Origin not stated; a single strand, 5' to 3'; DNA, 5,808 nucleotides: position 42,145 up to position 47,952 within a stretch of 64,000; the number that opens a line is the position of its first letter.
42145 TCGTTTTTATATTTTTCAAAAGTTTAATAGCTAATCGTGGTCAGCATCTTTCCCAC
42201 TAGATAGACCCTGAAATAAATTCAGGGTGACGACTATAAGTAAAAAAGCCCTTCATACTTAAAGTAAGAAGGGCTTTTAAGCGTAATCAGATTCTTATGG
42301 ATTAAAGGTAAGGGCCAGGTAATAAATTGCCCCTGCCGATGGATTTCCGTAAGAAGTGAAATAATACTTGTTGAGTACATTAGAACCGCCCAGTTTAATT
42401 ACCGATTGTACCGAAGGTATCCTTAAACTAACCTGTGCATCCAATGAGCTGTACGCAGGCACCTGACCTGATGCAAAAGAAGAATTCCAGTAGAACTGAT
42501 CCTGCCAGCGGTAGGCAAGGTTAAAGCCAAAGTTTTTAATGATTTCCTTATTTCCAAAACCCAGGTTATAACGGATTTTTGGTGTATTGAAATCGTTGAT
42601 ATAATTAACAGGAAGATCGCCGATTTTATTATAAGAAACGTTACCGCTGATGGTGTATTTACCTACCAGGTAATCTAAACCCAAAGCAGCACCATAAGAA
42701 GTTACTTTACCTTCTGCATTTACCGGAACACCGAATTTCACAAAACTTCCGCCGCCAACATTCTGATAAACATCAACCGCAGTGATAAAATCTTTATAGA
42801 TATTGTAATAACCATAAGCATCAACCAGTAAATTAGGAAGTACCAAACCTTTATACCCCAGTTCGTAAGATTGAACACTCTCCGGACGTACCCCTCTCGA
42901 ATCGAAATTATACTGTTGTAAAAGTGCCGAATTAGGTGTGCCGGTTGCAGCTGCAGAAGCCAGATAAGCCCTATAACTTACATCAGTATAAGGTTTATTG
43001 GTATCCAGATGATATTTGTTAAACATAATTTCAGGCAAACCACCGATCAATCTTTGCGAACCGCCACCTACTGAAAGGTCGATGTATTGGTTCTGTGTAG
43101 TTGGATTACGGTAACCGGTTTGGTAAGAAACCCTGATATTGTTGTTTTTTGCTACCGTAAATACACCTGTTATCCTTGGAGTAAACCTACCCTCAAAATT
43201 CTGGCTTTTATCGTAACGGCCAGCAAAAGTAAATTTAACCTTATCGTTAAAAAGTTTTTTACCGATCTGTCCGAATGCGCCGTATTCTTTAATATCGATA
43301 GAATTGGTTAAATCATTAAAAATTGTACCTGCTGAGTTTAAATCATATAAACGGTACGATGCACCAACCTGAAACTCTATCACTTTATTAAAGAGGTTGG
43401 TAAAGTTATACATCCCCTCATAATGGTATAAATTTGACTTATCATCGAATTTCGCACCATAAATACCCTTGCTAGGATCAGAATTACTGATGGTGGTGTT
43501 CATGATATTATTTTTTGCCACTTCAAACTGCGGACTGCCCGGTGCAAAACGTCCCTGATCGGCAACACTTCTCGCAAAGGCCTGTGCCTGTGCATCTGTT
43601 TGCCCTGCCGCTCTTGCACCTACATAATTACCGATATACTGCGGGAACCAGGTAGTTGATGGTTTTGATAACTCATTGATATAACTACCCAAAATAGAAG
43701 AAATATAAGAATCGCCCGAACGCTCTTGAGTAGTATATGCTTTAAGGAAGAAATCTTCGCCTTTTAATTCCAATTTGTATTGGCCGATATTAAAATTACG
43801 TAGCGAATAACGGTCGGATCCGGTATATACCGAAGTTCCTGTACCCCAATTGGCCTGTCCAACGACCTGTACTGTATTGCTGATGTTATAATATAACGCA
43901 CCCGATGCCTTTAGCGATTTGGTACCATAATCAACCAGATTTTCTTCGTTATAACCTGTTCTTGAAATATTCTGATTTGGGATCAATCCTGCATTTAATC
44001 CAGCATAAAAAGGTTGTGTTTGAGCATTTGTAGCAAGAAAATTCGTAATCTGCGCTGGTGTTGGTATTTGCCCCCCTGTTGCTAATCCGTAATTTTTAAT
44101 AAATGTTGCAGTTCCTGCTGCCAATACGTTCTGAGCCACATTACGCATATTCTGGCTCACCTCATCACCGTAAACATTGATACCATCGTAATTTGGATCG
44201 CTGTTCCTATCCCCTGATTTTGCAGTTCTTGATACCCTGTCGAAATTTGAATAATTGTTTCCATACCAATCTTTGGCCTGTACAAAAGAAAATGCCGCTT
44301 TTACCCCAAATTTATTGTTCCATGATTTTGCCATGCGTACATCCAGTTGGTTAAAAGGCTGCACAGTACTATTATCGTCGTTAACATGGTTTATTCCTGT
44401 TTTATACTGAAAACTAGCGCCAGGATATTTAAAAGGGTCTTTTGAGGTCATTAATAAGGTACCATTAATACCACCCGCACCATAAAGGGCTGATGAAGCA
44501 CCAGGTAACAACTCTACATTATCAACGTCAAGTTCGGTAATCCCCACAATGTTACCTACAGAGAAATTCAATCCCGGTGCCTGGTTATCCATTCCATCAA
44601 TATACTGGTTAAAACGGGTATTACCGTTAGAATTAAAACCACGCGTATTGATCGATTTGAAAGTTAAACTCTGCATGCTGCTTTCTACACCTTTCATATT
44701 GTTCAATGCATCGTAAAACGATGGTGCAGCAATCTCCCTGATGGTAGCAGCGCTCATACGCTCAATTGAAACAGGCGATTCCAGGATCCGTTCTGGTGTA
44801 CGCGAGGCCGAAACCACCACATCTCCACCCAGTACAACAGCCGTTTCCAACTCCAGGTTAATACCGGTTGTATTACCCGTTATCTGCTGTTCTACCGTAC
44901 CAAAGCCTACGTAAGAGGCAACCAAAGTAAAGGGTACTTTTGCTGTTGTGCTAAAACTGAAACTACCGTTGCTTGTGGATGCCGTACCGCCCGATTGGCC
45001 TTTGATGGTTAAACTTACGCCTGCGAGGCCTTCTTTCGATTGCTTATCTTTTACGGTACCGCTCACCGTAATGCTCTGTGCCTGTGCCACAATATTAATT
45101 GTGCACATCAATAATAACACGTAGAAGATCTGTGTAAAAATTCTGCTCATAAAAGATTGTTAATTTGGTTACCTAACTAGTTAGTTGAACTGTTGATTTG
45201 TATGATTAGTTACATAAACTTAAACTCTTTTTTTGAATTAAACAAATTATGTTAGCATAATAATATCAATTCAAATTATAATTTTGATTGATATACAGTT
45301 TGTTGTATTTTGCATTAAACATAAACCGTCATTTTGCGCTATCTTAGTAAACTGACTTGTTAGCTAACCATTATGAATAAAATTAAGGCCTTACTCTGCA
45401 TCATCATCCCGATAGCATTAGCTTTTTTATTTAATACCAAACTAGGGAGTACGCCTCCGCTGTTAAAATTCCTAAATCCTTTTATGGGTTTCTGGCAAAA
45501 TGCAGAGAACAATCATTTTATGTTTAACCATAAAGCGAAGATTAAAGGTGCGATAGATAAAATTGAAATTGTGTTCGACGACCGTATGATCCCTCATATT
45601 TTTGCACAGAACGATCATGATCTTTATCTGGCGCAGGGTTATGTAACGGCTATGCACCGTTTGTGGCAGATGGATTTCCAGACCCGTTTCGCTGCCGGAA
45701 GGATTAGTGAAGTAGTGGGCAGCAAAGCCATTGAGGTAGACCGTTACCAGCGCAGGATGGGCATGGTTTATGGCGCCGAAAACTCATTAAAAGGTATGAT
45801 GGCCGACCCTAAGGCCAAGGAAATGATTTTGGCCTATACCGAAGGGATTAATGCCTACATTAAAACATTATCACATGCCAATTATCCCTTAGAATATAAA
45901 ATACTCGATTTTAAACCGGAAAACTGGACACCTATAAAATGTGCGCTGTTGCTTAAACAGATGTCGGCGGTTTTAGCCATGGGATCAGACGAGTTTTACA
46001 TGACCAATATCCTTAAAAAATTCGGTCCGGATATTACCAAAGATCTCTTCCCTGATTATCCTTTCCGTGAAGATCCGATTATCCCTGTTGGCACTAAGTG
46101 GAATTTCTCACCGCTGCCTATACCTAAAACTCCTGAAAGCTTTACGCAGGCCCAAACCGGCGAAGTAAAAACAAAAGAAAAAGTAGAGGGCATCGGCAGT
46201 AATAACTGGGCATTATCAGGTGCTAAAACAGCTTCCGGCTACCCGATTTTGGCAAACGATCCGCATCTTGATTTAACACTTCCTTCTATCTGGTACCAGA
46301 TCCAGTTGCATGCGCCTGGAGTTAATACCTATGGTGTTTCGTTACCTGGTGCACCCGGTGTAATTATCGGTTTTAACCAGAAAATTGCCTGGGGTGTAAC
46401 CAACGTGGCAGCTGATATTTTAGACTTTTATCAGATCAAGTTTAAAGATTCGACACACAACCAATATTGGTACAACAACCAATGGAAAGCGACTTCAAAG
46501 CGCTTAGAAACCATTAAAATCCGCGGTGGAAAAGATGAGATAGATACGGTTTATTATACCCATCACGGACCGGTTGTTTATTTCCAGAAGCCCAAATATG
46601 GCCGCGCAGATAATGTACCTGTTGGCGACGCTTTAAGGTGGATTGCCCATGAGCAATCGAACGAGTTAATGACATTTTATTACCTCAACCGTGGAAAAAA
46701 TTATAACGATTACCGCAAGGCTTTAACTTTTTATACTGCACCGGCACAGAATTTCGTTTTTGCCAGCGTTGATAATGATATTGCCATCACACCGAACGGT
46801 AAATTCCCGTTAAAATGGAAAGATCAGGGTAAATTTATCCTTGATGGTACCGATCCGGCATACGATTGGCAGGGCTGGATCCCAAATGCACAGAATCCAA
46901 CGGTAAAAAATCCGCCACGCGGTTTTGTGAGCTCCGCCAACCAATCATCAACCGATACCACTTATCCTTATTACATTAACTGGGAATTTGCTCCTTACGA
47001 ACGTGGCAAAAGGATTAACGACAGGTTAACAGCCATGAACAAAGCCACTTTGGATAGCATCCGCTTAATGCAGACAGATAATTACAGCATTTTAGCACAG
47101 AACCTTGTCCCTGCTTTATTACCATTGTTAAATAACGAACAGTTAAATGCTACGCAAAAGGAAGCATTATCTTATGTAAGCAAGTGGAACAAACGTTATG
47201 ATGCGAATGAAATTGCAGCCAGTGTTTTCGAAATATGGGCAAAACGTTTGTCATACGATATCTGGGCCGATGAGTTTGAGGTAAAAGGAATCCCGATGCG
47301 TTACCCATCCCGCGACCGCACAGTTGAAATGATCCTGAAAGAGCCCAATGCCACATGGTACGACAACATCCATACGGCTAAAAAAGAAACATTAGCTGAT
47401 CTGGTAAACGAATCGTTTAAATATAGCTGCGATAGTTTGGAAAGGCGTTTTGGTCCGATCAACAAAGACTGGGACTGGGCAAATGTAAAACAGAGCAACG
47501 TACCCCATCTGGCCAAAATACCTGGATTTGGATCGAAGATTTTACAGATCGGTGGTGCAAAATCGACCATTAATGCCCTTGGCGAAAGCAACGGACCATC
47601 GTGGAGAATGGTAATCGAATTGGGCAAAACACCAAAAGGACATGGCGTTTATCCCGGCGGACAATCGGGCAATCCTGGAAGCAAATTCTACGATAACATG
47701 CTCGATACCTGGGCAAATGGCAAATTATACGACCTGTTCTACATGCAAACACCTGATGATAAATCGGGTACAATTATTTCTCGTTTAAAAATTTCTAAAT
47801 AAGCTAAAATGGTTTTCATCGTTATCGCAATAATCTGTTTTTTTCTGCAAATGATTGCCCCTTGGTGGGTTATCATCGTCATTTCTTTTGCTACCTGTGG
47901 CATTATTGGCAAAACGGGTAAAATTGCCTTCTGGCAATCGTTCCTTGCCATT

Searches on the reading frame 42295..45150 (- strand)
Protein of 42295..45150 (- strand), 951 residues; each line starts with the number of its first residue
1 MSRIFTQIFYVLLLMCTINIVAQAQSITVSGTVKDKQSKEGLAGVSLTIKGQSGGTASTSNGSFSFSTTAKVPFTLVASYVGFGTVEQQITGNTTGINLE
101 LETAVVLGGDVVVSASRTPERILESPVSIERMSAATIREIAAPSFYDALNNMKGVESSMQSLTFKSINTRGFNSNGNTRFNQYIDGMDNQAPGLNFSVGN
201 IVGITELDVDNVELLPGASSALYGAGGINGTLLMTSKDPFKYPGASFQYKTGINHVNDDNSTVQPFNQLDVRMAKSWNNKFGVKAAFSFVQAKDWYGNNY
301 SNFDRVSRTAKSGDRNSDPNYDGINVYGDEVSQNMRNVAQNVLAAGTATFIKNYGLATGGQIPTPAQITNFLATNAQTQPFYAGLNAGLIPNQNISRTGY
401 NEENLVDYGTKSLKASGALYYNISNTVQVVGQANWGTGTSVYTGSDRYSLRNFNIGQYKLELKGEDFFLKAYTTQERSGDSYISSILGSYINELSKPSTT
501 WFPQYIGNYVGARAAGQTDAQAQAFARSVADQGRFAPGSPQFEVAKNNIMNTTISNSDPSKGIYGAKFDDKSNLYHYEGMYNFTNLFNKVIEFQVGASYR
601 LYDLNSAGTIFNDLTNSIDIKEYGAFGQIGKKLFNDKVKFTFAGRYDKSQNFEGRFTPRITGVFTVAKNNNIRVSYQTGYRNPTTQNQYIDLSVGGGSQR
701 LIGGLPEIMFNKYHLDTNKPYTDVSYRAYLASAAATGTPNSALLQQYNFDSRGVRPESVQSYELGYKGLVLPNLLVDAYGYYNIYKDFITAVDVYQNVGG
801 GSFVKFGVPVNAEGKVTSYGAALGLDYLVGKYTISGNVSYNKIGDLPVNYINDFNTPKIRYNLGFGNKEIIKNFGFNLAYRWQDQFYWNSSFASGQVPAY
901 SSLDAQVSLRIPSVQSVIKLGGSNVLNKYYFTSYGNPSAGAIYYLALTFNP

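Call 84: search_protein_families(library=pfam, proteins=[window:42295-45150:-], max_evalue=0.00001)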
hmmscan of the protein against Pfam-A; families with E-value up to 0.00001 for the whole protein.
window:42295-45150:- (951 aa): 4 families
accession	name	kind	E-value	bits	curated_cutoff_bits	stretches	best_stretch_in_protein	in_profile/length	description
PF00593.30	TonB_dep_Rec_b-barrel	-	5.7e-19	69.7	27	1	435-924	14-435/436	TonB dependent receptor-like, beta-barrel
PF07715.20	Plug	-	8.2e-15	55.7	23.9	1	123-231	3-107/107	TonB-dependent Receptor Plug Domain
PF13715.12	CarbopepD_reg_2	-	1.8e-14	53.9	32.2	1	29-113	1-88/88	CarboxypepD_reg-like domain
PF13620.12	CarboxypepD_reg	-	5.4e-10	39.9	32.3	1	28-101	1-81/82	Carboxypeptidase regulatory-like domain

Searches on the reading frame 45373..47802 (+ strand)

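Call 84: search_protein_families(library=pfam, proteins=[window:45373-47802:+], max_evalue=0.00001)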
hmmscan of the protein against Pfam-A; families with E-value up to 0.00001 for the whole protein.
window:45373-47802:+ (809 aa): 1 family
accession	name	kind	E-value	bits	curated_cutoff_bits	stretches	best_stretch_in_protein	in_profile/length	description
PF01804.23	Penicil_amidase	-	5.1e-215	716.9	21.3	1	64-791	2-669/675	Penicillin amidase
